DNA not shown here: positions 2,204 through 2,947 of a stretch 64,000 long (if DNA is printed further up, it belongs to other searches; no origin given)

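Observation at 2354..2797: Extra FliG C-terminal-domain mini-protein inserted between fliG and fliH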

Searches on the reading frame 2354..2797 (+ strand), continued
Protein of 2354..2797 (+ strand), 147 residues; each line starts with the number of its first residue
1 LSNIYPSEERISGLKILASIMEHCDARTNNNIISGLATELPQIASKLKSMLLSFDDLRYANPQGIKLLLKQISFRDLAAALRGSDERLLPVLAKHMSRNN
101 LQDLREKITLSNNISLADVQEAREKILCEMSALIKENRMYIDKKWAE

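Call 19: find_encoding_contigs(protein=P0164, flank=7000, max_places=1)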
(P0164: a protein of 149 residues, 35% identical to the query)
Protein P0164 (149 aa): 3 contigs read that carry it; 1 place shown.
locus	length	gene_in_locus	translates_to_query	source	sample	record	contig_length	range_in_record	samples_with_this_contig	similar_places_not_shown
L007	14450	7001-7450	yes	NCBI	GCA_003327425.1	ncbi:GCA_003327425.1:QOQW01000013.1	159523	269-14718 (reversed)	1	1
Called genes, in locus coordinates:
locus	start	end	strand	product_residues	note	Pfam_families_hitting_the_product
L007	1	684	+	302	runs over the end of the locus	PF02899:Phage_int_SAM_1, PF13495:Phage_int_SAM_4 (weak), PF00589:Phage_integrase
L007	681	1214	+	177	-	PF00227:Proteasome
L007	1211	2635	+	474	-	PF00004:AAA (weak), PF07728:AAA_5 (faint), PF00004:AAA (weak), PF07724:AAA_2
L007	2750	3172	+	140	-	PF00460:Flg_bb_rod (weak)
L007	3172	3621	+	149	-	PF00460:Flg_bb_rod, PF06429:Flg_bbr_C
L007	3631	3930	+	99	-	PF02049:FliE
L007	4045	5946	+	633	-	PF01514:YscJ_FliF, PF08345:YscJ_FliF_C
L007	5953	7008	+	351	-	PF03448:MgtE_N (faint), PF14842:FliG_N, PF14841:FliG_M, PF14842:FliG_N (weak), PF01706:FliG_C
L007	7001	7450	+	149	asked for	PF01706:FliG_C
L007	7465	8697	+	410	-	PF02108:FliH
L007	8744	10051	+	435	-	PF00006:ATP-synt_ab, PF18269:T3SS_ATPase_C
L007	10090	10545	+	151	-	PF02050:FliJ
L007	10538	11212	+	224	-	PF01464:SLT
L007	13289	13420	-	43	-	-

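Call 20: find_encoding_contigs(protein=P0011, flank=7000, max_places=1)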
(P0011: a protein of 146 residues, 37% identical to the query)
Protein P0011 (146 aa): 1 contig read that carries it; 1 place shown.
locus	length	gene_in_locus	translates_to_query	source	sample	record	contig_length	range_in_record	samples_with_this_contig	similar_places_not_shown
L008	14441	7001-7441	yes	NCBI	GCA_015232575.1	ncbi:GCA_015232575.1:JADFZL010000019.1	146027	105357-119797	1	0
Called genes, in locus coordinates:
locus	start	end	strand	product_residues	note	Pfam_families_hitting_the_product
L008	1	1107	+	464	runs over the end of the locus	PF00004:AAA (weak), PF07728:AAA_5 (faint), PF00004:AAA (weak), PF07724:AAA_2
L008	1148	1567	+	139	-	PF00460:Flg_bb_rod (weak)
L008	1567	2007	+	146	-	PF00460:Flg_bb_rod, PF06429:Flg_bbr_C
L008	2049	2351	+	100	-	PF02049:FliE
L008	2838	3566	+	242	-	PF02223:Thymidylate_kin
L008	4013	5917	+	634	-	PF01514:YscJ_FliF, PF08345:YscJ_FliF_C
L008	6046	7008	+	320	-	PF03448:MgtE_N (faint), PF14842:FliG_N, PF14841:FliG_M, PF01706:FliG_C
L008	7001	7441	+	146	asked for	PF01706:FliG_C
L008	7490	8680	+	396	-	PF02108:FliH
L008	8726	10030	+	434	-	PF00006:ATP-synt_ab, PF18269:T3SS_ATPase_C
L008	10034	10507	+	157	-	PF02050:FliJ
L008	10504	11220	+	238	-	PF01464:SLT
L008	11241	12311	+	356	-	-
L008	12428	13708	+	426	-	PF06167:Peptidase_M90 (faint)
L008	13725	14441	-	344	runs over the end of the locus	-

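Call 21: find_encoding_contigs(protein=P0008, flank=7000, max_places=1)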
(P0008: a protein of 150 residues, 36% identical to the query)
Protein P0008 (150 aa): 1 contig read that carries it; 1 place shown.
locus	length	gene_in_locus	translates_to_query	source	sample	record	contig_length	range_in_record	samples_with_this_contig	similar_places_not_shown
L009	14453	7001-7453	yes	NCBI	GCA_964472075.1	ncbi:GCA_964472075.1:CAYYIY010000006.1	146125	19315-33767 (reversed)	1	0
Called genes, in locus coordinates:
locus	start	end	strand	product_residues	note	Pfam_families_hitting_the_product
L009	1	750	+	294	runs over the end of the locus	PF02899:Phage_int_SAM_1, PF13495:Phage_int_SAM_4 (weak), PF00589:Phage_integrase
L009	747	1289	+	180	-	PF00227:Proteasome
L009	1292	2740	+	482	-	PF00493:MCM (faint), PF00004:AAA (weak), PF07728:AAA_5 (faint), PF00004:AAA, PF07724:AAA_2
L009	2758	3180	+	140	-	PF00460:Flg_bb_rod (weak)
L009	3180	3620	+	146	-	PF00460:Flg_bb_rod, PF06429:Flg_bbr_C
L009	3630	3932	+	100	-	PF02049:FliE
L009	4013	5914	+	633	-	PF01514:YscJ_FliF, PF08345:YscJ_FliF_C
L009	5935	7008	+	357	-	PF03448:MgtE_N (faint), PF14842:FliG_N, PF14841:FliG_M, PF14842:FliG_N, PF01706:FliG_C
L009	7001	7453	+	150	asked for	PF01706:FliG_C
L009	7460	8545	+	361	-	PF02108:FliH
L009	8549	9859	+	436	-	PF00006:ATP-synt_ab, PF18269:T3SS_ATPase_C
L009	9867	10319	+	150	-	PF02050:FliJ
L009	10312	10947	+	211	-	PF01464:SLT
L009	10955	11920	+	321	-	-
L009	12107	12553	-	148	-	-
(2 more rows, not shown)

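Call 22: find_encoding_contigs(protein=P0168, flank=7000, max_places=1)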
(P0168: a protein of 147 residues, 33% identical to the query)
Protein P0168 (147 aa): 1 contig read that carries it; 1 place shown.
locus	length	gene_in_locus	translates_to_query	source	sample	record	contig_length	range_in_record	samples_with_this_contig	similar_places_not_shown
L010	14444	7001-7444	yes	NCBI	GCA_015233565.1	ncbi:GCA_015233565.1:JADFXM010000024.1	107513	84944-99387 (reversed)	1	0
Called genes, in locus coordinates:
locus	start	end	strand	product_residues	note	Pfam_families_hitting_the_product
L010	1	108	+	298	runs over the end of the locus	PF02899:Phage_int_SAM_1, PF13495:Phage_int_SAM_4 (faint), PF00589:Phage_integrase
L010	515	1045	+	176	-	PF00227:Proteasome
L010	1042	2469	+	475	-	PF00493:MCM (faint), PF00004:AAA (weak), PF07728:AAA_5 (faint), PF00004:AAA (weak), PF07724:AAA_2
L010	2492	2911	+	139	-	-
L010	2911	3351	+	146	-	PF00460:Flg_bb_rod, PF06429:Flg_bbr_C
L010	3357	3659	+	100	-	PF02049:FliE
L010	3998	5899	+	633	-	PF01514:YscJ_FliF, PF08345:YscJ_FliF_C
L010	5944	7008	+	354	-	PF03448:MgtE_N (faint), PF14842:FliG_N, PF14841:FliG_M, PF01706:FliG_C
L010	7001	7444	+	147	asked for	PF01706:FliG_C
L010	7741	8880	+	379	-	PF02108:FliH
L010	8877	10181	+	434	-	PF02874:ATP-synt_ab_N (faint), PF00006:ATP-synt_ab, PF18269:T3SS_ATPase_C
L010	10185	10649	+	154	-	PF02050:FliJ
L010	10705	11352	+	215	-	PF01464:SLT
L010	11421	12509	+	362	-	-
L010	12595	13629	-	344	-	PF07224:Chlorophyllase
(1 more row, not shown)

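Call 23: find_encoding_contigs(protein=P0171, flank=7000, max_places=1)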
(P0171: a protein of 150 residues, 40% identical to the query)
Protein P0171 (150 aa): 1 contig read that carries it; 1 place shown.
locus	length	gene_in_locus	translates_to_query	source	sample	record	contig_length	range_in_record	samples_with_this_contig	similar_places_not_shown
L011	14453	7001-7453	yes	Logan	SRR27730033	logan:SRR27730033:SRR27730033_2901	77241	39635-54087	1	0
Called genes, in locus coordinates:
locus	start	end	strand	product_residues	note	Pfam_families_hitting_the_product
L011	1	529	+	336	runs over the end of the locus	PF02899:Phage_int_SAM_1, PF13495:Phage_int_SAM_4 (faint), PF00589:Phage_integrase, PF22823:MrpR_C_cat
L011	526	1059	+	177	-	PF00227:Proteasome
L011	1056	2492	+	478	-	PF00004:AAA (weak), PF07728:AAA_5 (faint), PF07724:AAA_2, PF00004:AAA (weak)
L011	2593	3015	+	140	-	PF00460:Flg_bb_rod (faint)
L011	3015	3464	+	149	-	PF00460:Flg_bb_rod, PF06429:Flg_bbr_C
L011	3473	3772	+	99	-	PF02049:FliE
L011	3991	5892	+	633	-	PF01514:YscJ_FliF, PF08345:YscJ_FliF_C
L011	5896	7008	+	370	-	PF03448:MgtE_N (faint), PF14842:FliG_N, PF14841:FliG_M, PF14842:FliG_N (weak), PF01706:FliG_C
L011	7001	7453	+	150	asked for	PF01706:FliG_C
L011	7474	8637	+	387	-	PF02108:FliH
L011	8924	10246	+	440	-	PF02874:ATP-synt_ab_N (weak), PF00006:ATP-synt_ab, PF18269:T3SS_ATPase_C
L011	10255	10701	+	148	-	-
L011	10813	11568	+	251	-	PF01464:SLT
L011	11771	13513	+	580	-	PF02690:Na_Pi_cotrans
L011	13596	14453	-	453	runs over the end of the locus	PF12832:MFS_1_like (weak), PF07690:MFS_1, PF05977:MFS_3 (weak), PF07690:MFS_1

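Call 24: find_encoding_contigs(protein=P0191, flank=7000, max_places=1)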
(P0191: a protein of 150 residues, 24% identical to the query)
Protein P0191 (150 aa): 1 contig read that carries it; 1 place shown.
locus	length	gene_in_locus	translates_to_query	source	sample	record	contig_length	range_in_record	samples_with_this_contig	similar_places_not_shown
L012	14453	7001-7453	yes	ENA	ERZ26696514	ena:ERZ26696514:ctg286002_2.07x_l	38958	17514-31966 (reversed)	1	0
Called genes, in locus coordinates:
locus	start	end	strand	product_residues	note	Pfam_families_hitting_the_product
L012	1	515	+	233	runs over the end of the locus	PF09929:DUF2161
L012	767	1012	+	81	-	-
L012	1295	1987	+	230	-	-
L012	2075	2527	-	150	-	-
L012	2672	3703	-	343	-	PF00515:TPR_1 (faint), PF07719:TPR_2 (faint), PF13414:TPR_11 (faint), PF13428:TPR_14 (faint), PF14559:TPR_19 (faint), PF23914:TPR_CcmH_CycH (faint), PF13181:TPR_8 (faint), PF13432:TPR_16 (weak), +1 more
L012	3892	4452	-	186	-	-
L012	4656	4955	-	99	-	PF13578:Methyltransf_24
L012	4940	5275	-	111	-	-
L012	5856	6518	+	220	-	-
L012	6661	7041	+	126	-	PF14841:FliG_M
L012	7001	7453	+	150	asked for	PF01706:FliG_C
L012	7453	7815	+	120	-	-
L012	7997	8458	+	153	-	-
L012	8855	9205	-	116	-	-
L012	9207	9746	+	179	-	-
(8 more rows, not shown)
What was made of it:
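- By contrast, a real artefact, P0191, was recognisable as a frameshifted fliG on a 2x-coverage contig (call 24).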

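Call 34: predict_structure(alignment_id=A3)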
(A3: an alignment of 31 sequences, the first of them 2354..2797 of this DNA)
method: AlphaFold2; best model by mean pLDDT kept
length: 147 residues; sequences in the alignment: 31
mean_pLDDT: 84.1   pTM: 0.69
mean pLDDT of the five models: 84.1, 81.3, 81.2, 80.3, 79.9
residues with pLDDT >= 90: 58; 70-90: 74; 50-70: 9; < 50: 6
segments of 3 or more residues with pLDDT < 50: 1-5
pLDDT, mean of each block of 10 residues (from residue 1): 47 80 81 88 82 88 93 92 87 91 90 86 92 91 68
secondary structure, 60 per line:
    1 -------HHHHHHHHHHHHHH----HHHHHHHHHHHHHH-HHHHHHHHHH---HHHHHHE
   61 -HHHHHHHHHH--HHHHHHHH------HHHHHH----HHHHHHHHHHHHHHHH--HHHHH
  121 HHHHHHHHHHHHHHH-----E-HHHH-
elements in order: H8-21 H26-39 H41-50 H54-59 H62-71 H74-81 H88-93 H98-113 H116-135 H143-146
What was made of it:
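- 2354..2797 (+): Mini-FliG_C gene (147 aa), a stand-alone copy of the FliG C-terminal module. AlphaFold2 pLDDT is 84.1 (call 34).
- On FliG_C domain family (Pfam PF01706): AlphaFold2 pLDDT 84.1 with 10 helices (call 34).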

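Call 38: fold_search(model_id=the predicted structure, library=pdb)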
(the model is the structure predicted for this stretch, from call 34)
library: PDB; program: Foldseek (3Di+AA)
matches with E <= 10: 52; with E <= 0.001: 15
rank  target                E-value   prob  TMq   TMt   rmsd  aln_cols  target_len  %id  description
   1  1lkv                  5.7e-07  1.00  0.63  0.44  11.9       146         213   27  Crystal Structure of the Middle and C-terminal Domains of the Flagellar Rotor Protein FliG (released 2002-07-10)
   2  4fhr_B                8.2e-07  1.00  0.62  0.44   8.8       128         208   28  Crystal structure of the complex between the flagellar motor proteins FliG and FliM. (released 2012-08-22)
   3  9n49_G                1.6e-06  1.00  0.61  0.30   8.6       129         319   20  C-ring - single subunit of the 34-mer CCW flagellar switch complex - FliF, FliG, FliM, and FliN from Salmonella (released 2025-03-12)
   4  3ajc                  2.7e-06  1.00  0.60  0.43  10.3       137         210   29  Structure of the MC domain of FliG (PEV), a CW-biased mutant (released 2011-05-11)
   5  8wo5_B5               5.4e-06  1.00  0.60  0.30   8.6       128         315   20  Cryo-EM structure of the intact flagellar motor-hook complex in the CCW state (released 2024-09-04)
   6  3usw                  1.0e-05  1.00  0.73  0.53   2.4       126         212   21  Crystal structure of FliG (residues 86-343) from H. pylori (released 2011-12-14)
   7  3usy_A                1.2e-05  1.00  0.59  0.39   8.6       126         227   21  Crystal structure of Flig (residue 116-343) from H. Pylori (released 2011-12-14)
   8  3usy_B                1.6e-05  1.00  0.60  0.40   8.5       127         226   20  Crystal structure of Flig (residue 116-343) from H. Pylori (released 2011-12-14)
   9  3hjl                  1.8e-05  1.00  0.58  0.28   8.6       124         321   19  The structure of full-length FliG from Aquifex aeolicus (released 2010-08-04)
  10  8wiw_3                3.2e-05  1.00  0.76  0.38   2.3       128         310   20  Cryo-EM structure of the flagellar C ring in the CW state (released 2024-09-04)
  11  1qc7_A                4.9e-05  1.00  0.59  0.84   1.4        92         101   28  T. MARITIMA FLIG C-TERMINAL DOMAIN (released 1999-08-13)
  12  8umd_B                6.1e-05  1.00  0.60  0.28   8.0       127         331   20  Cryo-EM structure of a single subunit of a Counterclockwise-locked form of the Salmonella enterica Typhimurium flagell (released 2024-01-24)
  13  8umx_B                1.2e-04  1.00  0.74  0.36   2.5       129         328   21  Cryo-EM structure of a single subunit of a Clockwise-locked form of the Salmonella enterica Typhimurium flagellar C-ri (released 2024-01-24)
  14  1qc7_B                6.4e-04  1.00  0.55  0.89   1.3        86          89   29  T. MARITIMA FLIG C-TERMINAL DOMAIN (released 1999-08-13)
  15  8vib_G                6.4e-04  1.00  0.74  0.37   4.5       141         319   20  CW Flagellar Switch Complex - FliF, FliG, FliM, and FliN forming single subunit of the C-ring from Salmonella (released 2024-02-28)
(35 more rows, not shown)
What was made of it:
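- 2354..2797 (+): All 15 significant Foldseek PDB hits are FliG (call 38).
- On FliG_C domain family (Pfam PF01706): All 15 Foldseek PDB hits with E<=0.001 are FliG; 1qc7 fits at rmsd 1.4 A and 8wiw_3 at TMq 0.76, rmsd 2.3 A (call 38).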

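Call 46: list_cluster_members(proteins=[P0017, P0039, P0044, P0087, P0106, P0038, P0040, P0052, P0099, P0102])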
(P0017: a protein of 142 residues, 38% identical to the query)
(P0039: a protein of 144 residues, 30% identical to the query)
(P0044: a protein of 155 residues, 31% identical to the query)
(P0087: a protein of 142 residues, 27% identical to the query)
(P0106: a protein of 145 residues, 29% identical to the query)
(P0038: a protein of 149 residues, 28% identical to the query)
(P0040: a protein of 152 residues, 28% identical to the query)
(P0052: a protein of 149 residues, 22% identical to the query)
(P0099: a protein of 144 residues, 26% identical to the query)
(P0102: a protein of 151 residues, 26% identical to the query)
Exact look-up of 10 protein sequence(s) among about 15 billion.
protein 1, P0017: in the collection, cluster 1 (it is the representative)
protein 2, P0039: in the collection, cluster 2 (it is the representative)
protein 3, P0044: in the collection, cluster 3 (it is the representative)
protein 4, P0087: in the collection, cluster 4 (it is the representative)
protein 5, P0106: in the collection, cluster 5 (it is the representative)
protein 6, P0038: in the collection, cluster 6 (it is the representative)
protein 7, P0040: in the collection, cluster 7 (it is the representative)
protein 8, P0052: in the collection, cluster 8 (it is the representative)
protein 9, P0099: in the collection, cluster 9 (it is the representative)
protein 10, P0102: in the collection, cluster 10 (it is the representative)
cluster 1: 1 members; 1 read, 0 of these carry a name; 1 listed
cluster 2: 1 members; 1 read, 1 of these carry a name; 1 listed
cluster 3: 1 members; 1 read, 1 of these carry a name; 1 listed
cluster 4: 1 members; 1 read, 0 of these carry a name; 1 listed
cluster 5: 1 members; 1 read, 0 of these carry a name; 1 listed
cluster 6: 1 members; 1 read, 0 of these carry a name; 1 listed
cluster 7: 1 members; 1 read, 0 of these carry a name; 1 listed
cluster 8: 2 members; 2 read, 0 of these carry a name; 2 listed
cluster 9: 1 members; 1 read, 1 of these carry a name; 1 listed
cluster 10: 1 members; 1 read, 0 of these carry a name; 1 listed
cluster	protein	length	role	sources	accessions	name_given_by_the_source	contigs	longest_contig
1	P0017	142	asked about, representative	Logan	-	-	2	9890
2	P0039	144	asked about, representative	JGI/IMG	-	flagellar motor switch protein FliG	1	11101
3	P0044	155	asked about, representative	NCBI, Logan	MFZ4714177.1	MAG: FliG C-terminal domain-containing protein [Bacteriovoracaceae bacterium]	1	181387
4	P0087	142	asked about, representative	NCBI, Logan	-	-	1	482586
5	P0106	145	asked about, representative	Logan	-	-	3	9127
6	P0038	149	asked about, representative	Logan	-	-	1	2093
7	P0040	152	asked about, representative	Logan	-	-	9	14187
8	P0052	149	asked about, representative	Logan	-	-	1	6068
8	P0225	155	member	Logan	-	-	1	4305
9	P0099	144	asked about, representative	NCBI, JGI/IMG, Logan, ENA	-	flagellar motor switch protein FliG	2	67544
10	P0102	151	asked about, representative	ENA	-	-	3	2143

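Call 47: find_encoding_contigs(protein=P0044, flank=6000, max_places=1)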
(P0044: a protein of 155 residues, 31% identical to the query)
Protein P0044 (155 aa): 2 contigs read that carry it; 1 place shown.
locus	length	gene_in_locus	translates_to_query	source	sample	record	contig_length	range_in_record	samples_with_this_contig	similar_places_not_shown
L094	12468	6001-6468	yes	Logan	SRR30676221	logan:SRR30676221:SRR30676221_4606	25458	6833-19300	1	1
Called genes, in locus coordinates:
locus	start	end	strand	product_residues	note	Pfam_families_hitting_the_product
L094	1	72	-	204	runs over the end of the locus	-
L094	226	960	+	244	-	PF00902:TatC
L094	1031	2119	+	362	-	PF00975:Thioesterase (faint)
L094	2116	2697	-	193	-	-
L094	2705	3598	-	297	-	PF00491:Arginase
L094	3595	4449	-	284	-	PF17284:Spermine_synt_N, PF01564:Spermine_synth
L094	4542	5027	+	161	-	-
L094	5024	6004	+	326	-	PF01073:3Beta_HSD, PF01370:Epimerase, PF02719:Polysacc_synt_2 (faint), PF04321:RmlD_sub_bind (weak), PF07993:NAD_binding_4 (faint), PF16363:GDP_Man_Dehyd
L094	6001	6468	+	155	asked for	PF01706:FliG_C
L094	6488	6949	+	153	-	-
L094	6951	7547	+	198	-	PF03692:CxxCxxCC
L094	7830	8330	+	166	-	PF01258:zf-dskA_traR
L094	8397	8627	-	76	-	-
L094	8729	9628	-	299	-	PF00561:Abhydrolase_1, PF03959:FSH1 (faint), PF12146:Hydrolase_4, PF12697:Abhydrolase_6 (faint), PF00326:Peptidase_S9 (weak), PF03583:LIP (faint)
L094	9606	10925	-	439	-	PF00082:Peptidase_S8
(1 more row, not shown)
